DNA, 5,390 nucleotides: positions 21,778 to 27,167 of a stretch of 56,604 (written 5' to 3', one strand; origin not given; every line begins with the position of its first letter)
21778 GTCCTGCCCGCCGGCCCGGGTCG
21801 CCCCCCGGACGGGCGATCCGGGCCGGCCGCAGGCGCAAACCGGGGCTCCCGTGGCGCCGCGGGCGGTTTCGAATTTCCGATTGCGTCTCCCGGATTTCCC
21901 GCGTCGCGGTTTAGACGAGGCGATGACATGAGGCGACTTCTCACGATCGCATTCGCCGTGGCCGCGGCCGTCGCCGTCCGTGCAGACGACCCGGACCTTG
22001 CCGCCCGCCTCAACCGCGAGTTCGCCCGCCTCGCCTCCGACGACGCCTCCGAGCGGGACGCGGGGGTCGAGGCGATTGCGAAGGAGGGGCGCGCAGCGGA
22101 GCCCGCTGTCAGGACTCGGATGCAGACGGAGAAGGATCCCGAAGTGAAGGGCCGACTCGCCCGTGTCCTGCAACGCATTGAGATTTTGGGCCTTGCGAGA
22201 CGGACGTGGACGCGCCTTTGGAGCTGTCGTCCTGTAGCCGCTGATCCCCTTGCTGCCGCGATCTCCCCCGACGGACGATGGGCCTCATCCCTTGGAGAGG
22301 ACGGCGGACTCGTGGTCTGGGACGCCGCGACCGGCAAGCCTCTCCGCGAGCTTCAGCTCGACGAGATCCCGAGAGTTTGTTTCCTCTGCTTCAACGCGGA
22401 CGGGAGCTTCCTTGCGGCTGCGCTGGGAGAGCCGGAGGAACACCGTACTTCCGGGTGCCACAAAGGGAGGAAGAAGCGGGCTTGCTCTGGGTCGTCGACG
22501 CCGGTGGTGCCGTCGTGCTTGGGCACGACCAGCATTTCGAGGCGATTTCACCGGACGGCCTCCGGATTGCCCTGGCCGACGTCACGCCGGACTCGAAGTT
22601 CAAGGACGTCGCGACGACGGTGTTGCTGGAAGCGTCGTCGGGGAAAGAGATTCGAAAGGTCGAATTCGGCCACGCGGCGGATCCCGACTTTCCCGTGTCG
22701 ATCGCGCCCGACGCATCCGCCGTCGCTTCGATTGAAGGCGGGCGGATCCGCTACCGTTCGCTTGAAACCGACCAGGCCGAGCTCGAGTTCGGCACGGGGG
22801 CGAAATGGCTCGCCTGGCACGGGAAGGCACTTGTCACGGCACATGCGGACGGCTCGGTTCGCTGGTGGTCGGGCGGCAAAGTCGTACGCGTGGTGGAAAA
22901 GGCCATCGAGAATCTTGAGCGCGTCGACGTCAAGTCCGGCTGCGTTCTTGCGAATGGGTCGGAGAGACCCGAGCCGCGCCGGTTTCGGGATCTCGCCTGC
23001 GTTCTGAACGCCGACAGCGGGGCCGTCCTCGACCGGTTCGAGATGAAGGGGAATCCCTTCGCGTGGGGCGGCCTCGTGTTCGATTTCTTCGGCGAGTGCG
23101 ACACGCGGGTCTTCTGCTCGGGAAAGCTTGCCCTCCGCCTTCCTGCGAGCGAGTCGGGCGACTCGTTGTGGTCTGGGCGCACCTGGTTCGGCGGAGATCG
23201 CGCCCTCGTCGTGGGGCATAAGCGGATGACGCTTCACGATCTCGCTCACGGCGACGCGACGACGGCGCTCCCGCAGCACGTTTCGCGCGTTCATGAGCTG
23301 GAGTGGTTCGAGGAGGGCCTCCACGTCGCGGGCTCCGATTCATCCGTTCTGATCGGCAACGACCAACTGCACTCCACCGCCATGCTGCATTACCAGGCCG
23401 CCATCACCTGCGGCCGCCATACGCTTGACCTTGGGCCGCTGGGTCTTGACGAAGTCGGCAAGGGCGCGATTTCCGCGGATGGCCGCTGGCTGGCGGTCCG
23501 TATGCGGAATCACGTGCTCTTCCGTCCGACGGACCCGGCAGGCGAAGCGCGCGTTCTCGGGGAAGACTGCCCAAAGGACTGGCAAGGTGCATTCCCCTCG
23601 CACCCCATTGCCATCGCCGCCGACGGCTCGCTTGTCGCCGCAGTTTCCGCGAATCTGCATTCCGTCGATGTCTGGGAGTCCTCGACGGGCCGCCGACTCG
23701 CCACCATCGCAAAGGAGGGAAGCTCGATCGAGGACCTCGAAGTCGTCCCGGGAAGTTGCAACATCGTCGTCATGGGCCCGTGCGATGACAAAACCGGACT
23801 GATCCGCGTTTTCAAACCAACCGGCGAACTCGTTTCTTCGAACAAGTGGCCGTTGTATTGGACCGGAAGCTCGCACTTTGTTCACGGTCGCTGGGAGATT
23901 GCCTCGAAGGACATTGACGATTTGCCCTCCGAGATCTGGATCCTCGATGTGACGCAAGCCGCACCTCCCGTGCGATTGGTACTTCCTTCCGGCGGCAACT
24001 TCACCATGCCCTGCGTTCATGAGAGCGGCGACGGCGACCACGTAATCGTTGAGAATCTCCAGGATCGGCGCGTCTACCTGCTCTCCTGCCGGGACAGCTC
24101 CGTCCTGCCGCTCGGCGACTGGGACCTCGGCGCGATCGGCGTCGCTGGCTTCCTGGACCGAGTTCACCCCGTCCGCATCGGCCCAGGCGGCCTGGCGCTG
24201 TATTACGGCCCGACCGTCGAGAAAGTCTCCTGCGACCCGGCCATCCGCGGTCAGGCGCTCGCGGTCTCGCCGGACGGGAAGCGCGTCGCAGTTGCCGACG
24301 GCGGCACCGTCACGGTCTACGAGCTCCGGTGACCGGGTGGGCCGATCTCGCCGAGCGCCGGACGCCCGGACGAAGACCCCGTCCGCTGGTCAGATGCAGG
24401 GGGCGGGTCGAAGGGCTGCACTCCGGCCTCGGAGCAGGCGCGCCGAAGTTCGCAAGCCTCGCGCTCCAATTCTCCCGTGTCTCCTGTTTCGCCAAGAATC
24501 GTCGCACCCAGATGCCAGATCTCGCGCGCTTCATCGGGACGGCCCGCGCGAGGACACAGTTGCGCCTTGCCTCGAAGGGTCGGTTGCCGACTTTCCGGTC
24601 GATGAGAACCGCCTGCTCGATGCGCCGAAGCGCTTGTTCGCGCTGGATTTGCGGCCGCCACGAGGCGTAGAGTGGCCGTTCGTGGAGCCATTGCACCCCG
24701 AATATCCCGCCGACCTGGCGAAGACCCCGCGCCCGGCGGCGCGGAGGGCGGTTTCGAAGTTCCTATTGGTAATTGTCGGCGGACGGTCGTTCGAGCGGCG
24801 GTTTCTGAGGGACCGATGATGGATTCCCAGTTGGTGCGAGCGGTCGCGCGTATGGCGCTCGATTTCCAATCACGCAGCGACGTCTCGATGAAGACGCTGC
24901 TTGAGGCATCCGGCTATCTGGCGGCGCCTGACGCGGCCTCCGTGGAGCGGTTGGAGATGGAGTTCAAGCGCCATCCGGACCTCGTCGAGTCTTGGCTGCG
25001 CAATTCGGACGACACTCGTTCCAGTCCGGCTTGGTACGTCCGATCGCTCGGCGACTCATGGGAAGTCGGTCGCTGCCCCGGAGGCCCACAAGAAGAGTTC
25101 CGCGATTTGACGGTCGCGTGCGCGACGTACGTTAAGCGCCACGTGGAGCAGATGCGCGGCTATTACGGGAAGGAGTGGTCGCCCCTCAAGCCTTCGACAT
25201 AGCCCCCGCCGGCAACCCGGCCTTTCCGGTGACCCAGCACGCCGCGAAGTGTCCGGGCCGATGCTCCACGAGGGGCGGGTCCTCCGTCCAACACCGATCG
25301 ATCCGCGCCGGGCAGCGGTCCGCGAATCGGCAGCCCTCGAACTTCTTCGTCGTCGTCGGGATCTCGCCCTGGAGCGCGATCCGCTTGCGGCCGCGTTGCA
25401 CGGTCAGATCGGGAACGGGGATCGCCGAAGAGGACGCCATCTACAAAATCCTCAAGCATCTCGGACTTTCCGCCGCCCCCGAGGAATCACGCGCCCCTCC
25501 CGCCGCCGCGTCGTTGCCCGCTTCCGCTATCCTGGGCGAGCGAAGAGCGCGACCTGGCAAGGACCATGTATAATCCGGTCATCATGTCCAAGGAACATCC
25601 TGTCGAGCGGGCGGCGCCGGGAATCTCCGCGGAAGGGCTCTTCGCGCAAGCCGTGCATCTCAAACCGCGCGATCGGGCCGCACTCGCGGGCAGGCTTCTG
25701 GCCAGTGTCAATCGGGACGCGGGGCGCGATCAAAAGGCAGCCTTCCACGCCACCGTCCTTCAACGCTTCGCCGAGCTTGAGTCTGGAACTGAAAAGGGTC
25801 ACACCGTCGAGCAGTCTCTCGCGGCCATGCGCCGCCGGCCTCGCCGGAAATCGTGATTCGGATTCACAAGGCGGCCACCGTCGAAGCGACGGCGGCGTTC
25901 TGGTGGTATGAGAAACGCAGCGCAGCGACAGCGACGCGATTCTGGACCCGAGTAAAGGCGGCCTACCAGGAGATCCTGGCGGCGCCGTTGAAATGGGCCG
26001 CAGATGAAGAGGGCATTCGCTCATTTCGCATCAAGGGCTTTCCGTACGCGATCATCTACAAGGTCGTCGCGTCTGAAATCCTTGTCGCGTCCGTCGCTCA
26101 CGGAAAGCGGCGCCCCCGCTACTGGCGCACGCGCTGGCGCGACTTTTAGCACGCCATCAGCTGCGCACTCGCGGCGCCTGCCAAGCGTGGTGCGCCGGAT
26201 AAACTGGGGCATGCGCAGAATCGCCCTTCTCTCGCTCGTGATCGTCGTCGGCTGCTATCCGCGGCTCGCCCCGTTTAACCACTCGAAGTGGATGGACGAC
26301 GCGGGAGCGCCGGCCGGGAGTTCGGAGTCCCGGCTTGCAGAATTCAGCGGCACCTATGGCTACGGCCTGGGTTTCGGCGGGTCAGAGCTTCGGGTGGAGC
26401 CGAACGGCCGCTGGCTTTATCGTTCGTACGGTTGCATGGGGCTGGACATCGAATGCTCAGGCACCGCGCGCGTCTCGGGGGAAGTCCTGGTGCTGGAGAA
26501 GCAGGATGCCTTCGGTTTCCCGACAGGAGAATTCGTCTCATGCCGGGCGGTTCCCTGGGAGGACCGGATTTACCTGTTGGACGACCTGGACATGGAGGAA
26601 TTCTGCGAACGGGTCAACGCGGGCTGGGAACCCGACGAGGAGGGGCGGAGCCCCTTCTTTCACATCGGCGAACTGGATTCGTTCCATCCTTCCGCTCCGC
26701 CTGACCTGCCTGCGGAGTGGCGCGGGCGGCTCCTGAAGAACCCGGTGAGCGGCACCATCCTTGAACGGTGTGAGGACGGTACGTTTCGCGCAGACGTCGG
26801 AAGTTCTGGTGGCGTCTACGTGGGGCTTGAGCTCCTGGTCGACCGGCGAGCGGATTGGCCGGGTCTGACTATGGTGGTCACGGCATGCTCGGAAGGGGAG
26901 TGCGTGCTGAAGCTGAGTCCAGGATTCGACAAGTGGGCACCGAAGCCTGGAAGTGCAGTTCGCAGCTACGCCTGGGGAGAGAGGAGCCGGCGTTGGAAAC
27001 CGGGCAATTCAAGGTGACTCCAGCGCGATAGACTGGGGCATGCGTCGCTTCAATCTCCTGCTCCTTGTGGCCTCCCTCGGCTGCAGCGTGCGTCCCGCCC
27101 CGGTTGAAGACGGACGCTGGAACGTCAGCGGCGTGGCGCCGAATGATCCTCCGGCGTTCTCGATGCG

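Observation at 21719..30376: Four copies of a 125-170 nt promoter-plus-leader element heading unrelated genes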

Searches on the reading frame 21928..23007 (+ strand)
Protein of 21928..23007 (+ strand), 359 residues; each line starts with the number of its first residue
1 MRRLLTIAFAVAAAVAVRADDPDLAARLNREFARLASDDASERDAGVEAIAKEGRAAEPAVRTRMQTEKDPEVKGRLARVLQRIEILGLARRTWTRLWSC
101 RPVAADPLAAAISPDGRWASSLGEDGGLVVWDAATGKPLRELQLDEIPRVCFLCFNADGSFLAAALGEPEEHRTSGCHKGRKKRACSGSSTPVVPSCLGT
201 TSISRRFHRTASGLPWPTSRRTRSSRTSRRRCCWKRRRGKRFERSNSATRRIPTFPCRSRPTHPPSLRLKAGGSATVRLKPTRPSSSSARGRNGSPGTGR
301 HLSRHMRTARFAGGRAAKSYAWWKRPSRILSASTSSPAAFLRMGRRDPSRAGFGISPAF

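Call 12: search_protein_families(library=pfam, proteins=[window:21928-23007:+], max_evalue=0.01)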
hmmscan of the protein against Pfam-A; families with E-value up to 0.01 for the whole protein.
window:21928-23007:+ (359 aa): 4 families
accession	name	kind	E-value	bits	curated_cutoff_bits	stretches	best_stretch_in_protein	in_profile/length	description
PF00400.38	WD40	-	0.0002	22.2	27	0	109-132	16-39/39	WD domain, G-beta repeat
PF24817.1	WD40_WDHD1_1st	-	0.00029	20.6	109.9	1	82-163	198-281/291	WDHD1 first WD40 domain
PF25175.1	Beta-prop_WDR5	-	0.00037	20.3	250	1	101-165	132-197/296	WDR5 beta-propeller domain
PF25174.1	Beta-prop_THOC3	-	0.0047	16.4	305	1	92-165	159-231/272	THOC3 beta-propeller domain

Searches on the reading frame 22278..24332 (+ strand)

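Call 12: search_protein_families(library=pfam, proteins=[window:22278-24332:+], max_evalue=0.01)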
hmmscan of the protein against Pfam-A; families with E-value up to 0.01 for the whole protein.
window:22278-24332:+ (684 aa): 2 families
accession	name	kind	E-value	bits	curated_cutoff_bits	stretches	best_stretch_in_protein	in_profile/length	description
PF25174.1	Beta-prop_THOC3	-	0.00024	20.6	305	0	444-481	219-255/272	THOC3 beta-propeller domain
PF00400.38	WD40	-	0.0018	19.2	27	0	660-681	16-38/39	WD domain, G-beta repeat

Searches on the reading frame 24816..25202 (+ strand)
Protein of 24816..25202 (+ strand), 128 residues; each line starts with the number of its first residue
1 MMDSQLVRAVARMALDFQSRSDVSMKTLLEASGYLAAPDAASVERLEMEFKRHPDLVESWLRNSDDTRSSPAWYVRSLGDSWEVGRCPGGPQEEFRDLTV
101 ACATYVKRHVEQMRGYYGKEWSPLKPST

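Call 12: search_protein_families(library=pfam, proteins=[window:24816-25202:+], max_evalue=0.01)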
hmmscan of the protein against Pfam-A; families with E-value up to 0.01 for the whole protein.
window:24816-25202:+ (128 aa): 0 families

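Call 44: search_protein_families(library=pfam, proteins=[window:24816-25202:+], max_evalue=0.01)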
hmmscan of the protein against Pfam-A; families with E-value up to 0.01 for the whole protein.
window:24816-25202:+ (128 aa): 0 families

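Call 45: search_protein_families(library=ncbifam, proteins=[window:24816-25202:+], max_evalue=0.01)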
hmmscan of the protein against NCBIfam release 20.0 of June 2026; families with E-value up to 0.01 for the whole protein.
window:24816-25202:+ (128 aa): 0 families

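Call 75: list_cluster_members(proteins=[window:24816-25202:+, window:25566-25856:+, window:25853-26149:+, window:26211-27017:+, window:27040-27846:+, window:21928-23007:+, window:22278-24332:+])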
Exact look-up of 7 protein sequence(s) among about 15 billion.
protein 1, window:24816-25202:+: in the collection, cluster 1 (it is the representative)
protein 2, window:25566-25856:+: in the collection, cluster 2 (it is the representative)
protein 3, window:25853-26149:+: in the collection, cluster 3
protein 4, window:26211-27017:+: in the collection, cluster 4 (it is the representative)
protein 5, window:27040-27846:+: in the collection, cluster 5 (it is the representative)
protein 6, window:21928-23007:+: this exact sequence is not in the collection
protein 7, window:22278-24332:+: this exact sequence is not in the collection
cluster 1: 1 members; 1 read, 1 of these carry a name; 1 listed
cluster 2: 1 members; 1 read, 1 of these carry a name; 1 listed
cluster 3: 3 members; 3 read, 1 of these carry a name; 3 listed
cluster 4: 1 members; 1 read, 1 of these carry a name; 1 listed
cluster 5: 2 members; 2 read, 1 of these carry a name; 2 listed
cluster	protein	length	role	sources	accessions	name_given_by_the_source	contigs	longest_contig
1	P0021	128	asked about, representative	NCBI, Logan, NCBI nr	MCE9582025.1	MAG: hypothetical protein K8T20_05860 [Planctomycetes bacterium] | hypothetical protein [Planctomycetota bacterium]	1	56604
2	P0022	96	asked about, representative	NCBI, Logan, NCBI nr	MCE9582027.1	MAG: addiction module protein [Planctomycetes bacterium] | addiction module protein [Planctomycetota bacterium]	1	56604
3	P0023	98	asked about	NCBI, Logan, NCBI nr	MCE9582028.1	MAG: hypothetical protein K8T20_05875 [Planctomycetes bacterium] | hypothetical protein [Planctomycetota bacterium]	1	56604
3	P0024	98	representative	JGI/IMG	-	-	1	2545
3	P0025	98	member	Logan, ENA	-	-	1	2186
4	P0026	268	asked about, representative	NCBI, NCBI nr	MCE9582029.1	MAG: hypothetical protein K8T20_05880 [Planctomycetes bacterium] | hypothetical protein [Planctomycetota bacterium]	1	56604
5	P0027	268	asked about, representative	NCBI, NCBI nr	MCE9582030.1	MAG: hypothetical protein K8T20_05885 [Planctomycetes bacterium] | hypothetical protein [Planctomycetota bacterium]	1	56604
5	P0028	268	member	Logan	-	-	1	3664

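Call 76: find_encoding_contigs(protein=P0028, flank=10000, max_places=4)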
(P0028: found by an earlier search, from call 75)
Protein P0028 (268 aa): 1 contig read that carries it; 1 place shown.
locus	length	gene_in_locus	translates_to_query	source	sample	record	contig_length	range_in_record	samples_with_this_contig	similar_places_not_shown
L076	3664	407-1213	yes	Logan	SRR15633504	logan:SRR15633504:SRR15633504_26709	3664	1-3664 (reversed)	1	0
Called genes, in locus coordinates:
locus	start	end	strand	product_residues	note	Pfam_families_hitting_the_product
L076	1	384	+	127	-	?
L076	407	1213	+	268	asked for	-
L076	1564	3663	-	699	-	?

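Call 77: find_encoding_contigs(protein=P0024, flank=10000, max_places=4)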
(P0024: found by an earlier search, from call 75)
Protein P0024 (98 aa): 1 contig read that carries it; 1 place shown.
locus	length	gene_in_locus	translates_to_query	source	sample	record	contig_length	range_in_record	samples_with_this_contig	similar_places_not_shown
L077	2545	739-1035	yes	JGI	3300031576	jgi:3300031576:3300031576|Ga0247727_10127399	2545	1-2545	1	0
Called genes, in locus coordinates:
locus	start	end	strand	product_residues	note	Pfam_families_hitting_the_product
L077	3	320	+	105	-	?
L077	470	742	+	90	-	PF09720:Unstab_antitox (weak)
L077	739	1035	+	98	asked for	PF05016:ParE_toxin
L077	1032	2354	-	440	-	PF00083:Sugar_tr, PF07690:MFS_1, PF13347:MFS_2 (faint), PF06779:MFS_4, PF03137:OATP (weak)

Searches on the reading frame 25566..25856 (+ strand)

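Call 44: search_protein_families(library=pfam, proteins=[window:25566-25856:+], max_evalue=0.01)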
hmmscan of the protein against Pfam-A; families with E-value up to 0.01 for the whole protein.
window:25566-25856:+ (96 aa): 1 family
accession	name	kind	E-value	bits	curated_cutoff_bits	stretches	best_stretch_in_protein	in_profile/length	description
PF09720.15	Unstab_antitox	-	2.7e-05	24.5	23.3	1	31-83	1-53/54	Putative addiction module component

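Call 45: search_protein_families(library=ncbifam, proteins=[window:25566-25856:+], max_evalue=0.01)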
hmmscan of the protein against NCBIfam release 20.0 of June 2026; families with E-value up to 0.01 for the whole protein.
window:25566-25856:+ (96 aa): 1 family
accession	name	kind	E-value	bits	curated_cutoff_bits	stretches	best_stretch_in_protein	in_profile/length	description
TIGR02574.1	stabl_TIGR02574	hypoth_equivalog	0.004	17.1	31.9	1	30-91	3-65/65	putative addiction module component, TIGR02574 family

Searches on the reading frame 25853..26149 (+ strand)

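Call 44: search_protein_families(library=pfam, proteins=[window:25853-26149:+], max_evalue=0.01)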
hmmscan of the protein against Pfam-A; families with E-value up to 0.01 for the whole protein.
window:25853-26149:+ (98 aa): 1 family
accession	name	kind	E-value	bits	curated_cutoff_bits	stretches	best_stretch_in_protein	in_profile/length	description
PF05016.21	ParE_toxin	-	3.7e-08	34.3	23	1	2-87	1-88/89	ParE toxin of type II toxin-antitoxin system, parDE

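Call 45: search_protein_families(library=ncbifam, proteins=[window:25853-26149:+], max_evalue=0.01)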
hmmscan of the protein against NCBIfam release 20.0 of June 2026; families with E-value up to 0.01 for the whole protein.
window:25853-26149:+ (98 aa): 0 families

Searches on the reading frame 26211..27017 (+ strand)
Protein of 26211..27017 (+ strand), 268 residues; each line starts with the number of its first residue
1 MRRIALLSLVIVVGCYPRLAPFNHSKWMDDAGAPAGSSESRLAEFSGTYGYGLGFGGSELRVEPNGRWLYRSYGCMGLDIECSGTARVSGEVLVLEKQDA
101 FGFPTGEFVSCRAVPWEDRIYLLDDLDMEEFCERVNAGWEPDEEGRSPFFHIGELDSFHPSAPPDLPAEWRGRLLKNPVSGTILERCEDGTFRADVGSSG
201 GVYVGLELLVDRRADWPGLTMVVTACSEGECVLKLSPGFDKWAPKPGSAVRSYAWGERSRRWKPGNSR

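Call 43: search_protein_families(library=pfam, proteins=[window:26211-27017:+], max_evalue=0.01)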
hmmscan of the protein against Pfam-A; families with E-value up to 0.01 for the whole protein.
window:26211-27017:+ (268 aa): 0 families

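Call 45: search_protein_families(library=ncbifam, proteins=[window:26211-27017:+], max_evalue=0.01)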
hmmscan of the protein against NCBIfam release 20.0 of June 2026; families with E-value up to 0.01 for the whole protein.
window:26211-27017:+ (268 aa): 0 families
